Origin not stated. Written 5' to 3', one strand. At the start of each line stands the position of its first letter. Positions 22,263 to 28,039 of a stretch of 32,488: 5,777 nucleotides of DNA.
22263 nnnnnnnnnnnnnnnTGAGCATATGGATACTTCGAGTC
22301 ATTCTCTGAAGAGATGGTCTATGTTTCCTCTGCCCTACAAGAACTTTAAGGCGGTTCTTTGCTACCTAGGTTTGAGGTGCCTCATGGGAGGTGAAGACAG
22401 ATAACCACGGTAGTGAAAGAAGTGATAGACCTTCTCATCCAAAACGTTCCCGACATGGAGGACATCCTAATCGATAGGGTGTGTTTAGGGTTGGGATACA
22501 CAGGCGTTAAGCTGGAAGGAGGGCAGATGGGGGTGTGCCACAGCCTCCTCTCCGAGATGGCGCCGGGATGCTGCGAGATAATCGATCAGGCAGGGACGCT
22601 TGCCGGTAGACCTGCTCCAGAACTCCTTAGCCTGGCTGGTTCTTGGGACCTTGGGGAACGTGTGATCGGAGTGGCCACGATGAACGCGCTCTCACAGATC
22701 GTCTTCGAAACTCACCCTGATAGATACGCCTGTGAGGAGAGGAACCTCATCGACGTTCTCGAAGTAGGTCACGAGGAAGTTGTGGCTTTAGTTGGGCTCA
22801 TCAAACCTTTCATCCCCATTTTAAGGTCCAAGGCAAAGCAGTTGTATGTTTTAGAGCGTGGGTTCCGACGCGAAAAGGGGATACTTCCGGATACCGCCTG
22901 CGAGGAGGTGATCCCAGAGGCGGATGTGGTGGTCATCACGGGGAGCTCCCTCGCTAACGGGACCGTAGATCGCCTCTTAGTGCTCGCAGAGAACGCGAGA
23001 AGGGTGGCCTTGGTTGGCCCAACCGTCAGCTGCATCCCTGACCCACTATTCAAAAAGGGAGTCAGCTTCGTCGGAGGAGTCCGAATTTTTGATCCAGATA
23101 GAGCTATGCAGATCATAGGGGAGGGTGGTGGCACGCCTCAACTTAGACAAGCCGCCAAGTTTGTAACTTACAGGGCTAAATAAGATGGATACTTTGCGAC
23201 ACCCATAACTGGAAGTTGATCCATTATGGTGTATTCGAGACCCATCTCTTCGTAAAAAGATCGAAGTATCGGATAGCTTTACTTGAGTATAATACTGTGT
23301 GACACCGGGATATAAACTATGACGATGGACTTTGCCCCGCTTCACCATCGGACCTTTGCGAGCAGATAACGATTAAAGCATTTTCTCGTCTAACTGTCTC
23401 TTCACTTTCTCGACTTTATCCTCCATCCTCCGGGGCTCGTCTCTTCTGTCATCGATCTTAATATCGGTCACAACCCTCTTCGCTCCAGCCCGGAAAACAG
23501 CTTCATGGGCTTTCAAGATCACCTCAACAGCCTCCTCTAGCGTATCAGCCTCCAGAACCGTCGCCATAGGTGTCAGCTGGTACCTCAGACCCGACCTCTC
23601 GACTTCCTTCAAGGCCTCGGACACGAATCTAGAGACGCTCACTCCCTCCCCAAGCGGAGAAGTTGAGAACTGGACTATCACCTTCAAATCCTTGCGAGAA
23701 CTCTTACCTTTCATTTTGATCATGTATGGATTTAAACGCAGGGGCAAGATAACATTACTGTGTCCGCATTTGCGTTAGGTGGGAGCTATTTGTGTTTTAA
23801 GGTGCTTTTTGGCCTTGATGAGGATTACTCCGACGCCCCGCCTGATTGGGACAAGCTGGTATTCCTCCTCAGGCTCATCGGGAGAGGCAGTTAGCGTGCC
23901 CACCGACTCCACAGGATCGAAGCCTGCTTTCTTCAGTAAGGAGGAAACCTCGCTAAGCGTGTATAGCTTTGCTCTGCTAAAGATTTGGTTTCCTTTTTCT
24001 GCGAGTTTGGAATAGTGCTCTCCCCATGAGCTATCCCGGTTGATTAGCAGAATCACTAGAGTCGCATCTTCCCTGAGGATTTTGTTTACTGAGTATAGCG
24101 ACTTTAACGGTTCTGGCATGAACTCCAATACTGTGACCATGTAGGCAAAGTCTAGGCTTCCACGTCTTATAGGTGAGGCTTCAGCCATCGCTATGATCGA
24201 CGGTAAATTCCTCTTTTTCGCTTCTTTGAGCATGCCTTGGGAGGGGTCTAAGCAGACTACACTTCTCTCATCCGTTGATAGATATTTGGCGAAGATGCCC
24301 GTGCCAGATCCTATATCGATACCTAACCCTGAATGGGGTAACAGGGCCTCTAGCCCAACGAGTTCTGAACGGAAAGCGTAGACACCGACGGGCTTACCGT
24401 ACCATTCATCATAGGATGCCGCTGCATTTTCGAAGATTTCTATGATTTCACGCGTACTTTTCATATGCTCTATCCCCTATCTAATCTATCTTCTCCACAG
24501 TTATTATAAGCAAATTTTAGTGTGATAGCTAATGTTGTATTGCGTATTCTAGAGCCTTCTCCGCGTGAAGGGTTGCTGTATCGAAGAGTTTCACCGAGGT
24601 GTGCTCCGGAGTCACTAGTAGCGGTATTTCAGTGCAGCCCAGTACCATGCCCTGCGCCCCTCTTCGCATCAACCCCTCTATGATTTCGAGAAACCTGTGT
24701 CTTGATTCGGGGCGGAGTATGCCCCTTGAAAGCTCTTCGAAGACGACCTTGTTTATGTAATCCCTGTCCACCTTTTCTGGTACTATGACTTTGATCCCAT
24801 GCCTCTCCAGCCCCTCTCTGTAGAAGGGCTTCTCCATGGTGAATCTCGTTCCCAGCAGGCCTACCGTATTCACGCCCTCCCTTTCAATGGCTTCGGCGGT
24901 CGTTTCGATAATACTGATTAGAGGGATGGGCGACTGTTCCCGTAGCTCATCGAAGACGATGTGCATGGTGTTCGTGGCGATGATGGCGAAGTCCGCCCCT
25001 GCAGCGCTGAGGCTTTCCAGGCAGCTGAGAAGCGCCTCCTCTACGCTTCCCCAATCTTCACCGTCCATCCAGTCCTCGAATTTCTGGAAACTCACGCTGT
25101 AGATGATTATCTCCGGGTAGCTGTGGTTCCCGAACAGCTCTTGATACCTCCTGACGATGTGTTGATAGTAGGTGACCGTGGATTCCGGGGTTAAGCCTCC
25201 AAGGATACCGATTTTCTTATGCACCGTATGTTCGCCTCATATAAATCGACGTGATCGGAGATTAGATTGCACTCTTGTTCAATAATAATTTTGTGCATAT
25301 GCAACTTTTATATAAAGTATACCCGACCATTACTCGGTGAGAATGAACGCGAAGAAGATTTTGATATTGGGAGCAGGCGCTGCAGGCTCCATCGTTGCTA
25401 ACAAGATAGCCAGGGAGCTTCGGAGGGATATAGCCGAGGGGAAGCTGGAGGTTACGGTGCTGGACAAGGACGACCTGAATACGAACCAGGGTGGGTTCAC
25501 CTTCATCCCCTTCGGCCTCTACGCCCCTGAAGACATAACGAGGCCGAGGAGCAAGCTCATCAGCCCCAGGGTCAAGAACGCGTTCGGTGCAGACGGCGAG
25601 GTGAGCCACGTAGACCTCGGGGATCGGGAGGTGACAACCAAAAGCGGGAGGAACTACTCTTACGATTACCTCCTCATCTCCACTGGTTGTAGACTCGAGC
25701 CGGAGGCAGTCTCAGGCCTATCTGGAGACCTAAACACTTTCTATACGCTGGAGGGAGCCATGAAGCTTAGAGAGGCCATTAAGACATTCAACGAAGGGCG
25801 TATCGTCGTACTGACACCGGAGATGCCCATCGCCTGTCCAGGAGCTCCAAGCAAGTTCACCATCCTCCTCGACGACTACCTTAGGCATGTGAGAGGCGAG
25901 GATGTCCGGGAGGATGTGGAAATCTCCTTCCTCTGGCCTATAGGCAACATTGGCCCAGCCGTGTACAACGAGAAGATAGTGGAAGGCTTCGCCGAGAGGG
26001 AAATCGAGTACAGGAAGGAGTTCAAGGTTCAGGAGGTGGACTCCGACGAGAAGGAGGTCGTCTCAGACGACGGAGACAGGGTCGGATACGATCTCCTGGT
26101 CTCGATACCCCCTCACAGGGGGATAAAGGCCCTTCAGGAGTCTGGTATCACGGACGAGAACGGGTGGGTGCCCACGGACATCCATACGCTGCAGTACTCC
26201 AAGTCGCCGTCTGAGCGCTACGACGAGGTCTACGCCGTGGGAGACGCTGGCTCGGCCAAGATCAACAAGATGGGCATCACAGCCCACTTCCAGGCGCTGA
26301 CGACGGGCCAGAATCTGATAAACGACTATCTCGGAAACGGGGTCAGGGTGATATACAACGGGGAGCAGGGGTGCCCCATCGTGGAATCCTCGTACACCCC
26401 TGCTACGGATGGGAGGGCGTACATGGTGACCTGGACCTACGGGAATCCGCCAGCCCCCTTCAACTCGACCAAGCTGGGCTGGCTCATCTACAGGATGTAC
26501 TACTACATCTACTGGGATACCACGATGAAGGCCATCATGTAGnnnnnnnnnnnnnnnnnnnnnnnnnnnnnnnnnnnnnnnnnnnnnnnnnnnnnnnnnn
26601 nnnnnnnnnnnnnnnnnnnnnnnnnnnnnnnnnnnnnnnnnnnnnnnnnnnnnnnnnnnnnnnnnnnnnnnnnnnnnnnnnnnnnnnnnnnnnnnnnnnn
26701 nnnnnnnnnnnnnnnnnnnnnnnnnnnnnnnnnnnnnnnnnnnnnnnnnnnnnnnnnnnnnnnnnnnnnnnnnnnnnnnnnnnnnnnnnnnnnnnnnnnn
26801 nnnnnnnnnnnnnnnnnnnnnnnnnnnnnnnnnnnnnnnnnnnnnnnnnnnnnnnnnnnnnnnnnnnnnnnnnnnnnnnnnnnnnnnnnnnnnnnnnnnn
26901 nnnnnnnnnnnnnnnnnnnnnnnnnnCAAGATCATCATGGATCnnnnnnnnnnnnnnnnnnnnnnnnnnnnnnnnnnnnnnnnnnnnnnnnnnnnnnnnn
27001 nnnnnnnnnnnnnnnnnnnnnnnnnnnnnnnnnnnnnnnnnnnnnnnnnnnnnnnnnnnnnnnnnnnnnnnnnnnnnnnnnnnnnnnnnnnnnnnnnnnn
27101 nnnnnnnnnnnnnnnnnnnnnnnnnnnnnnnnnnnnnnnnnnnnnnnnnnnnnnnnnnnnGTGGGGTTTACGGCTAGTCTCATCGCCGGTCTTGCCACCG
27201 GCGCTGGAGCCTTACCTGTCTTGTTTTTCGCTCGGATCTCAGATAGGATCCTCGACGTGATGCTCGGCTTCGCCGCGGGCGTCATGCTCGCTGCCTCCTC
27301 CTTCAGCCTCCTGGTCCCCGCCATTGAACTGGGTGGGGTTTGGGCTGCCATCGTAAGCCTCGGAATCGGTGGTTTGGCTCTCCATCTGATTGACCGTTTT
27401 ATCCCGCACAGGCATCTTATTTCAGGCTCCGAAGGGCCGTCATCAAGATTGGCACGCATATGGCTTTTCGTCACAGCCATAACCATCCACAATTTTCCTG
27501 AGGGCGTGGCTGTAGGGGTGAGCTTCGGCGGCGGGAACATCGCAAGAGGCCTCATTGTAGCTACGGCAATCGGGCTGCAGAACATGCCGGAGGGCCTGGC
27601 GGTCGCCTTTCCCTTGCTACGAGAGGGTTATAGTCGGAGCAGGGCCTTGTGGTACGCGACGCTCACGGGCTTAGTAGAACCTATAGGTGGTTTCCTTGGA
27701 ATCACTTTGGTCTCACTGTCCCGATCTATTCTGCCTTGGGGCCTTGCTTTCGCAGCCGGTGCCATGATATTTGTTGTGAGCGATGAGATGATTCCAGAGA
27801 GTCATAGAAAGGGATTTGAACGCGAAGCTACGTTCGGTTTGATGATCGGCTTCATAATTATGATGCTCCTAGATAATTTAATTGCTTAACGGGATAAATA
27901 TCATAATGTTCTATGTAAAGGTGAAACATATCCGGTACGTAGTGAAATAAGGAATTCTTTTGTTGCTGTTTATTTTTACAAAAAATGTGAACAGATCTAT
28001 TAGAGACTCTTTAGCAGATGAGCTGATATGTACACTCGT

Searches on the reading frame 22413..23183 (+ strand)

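Call 19: search_protein_families(library=pfam, proteins=[window:22413-23183:+], max_evalue=0.001)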
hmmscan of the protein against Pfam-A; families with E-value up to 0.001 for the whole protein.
window:22413-23183:+ (256 aa): 2 families
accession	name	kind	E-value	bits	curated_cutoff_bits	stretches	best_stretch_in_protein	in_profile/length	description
PF04016.18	DUF364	-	3.5e-40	137.4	23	1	111-251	1-144/147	Putative heavy-metal chelation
PF13938.11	DUF4213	-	1.8e-20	73.4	23.5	1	14-94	7-75/75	Putative heavy-metal chelation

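Call 61: search_protein_families(library=ncbifam, proteins=[window:22413-23183:+], max_evalue=0.00001)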
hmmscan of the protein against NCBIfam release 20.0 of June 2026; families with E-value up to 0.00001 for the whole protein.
window:22413-23183:+ (256 aa): 0 families

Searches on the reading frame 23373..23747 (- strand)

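Call 19: search_protein_families(library=pfam, proteins=[window:23373-23747:-], max_evalue=0.001)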
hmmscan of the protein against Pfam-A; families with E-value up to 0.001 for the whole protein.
window:23373-23747:- (124 aa): 1 family
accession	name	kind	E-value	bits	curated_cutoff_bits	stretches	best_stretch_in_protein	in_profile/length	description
PF01910.22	Thiamine_BP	-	1.1e-30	105.8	24.9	1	25-116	1-92/92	Thiamine-binding protein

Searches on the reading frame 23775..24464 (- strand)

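Call 19: search_protein_families(library=pfam, proteins=[window:23775-24464:-], max_evalue=0.001)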
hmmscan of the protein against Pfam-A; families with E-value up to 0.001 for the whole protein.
window:23775-24464:- (229 aa): 4 families
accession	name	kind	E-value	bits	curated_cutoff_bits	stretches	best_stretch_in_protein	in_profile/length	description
PF08241.18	Methyltransf_11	-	1.1e-13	52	21.2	1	49-138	1-95/95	Methyltransferase domain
PF13489.12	Methyltransf_23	-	1.1e-11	45.2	27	1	42-186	20-163/164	Methyltransferase domain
PF13649.12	Methyltransf_25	-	1.9e-09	38.5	27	1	50-131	3-94/97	Methyltransferase domain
PF08242.18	Methyltransf_12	-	2.2e-08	35.2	30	1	49-135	1-97/98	Methyltransferase domain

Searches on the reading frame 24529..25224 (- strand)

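Call 19: search_protein_families(library=pfam, proteins=[window:24529-25224:-], max_evalue=0.001)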
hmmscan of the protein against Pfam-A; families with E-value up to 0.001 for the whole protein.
window:24529-25224:- (231 aa): 1 family
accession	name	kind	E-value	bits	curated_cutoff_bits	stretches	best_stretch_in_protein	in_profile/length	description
PF01177.27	Asp_Glu_race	-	3.6e-43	148.3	31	1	8-224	1-211/211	Asp/Glu/Hydantoin racemase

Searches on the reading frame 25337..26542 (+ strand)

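Call 7: search_protein_families(library=pfam, proteins=[window:25337-26542:+], max_evalue=0.01)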
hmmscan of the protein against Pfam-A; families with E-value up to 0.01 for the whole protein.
window:25337-26542:+ (401 aa): 3 families
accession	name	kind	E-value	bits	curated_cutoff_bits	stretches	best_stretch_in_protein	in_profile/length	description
PF07992.20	Pyr_redox_2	-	2.6e-12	47.2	26.1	1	7-158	2-147/291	Pyridine nucleotide-disulphide oxidoreductase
PF21706.3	FCSD_central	-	0.00049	20.6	27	0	144-258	4-116/116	Sulfide dehydrogenase [flavocytochrome c] flavoprotein chain, central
PF04820.20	Trp_halogenase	-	0.0062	15.9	21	0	7-57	1-47/458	Tryptophan halogenase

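Call 61: search_protein_families(library=ncbifam, proteins=[window:25337-26542:+], max_evalue=0.00001)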
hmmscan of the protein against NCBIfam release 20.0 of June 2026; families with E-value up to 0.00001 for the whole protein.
window:25337-26542:+ (401 aa): 5 families
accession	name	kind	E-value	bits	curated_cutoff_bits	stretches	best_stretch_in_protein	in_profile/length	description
NF049943.1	SQR_III_seleno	exception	3.1e-86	289.8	525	1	6-398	1-390/406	type III sulfide quinone reductase, selenoprotein subtype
TIGR03169.1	Nterm_to_SelD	hypoth_equivalog_domain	2e-09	37.3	310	0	211-330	195-310/365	pyridine nucleotide-disulfide oxidoreductase family protein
TIGR03385.1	CoA_CoA_reduc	equivalog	1.9e-08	33.5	578.8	0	7-157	1-153/439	CoA-disulfide reductase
NF042949.2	3PPDioc_HcaD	equivalog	6.8e-08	31.7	450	0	7-158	3-147/386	3-phenylpropionate/cinnamic acid dioxygenase ferredoxin--NAD(+) reductase subunit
NF045765.1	PhenlGlyoxDHPadH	equivalog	3.6e-06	26.1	475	0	56-152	48-144/416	NADH-dependent phenylglyoxylate dehydrogenase subunit epsilon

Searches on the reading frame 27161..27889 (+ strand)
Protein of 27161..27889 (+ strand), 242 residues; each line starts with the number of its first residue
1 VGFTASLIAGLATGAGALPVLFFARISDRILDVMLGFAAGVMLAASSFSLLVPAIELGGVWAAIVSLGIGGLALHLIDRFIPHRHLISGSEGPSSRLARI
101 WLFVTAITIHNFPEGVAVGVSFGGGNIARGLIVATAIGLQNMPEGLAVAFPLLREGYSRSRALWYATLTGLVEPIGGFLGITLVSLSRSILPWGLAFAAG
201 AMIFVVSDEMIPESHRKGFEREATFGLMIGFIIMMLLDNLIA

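Call 7: search_protein_families(library=pfam, proteins=[window:27161-27889:+], max_evalue=0.01)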
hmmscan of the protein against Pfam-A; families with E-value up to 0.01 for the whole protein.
window:27161-27889:+ (242 aa): 1 family
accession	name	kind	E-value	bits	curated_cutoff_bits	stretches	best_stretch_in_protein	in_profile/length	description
PF02535.28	Zip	-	7.7e-31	107.9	35.1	2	93-237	171-322/323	ZIP Zinc transporter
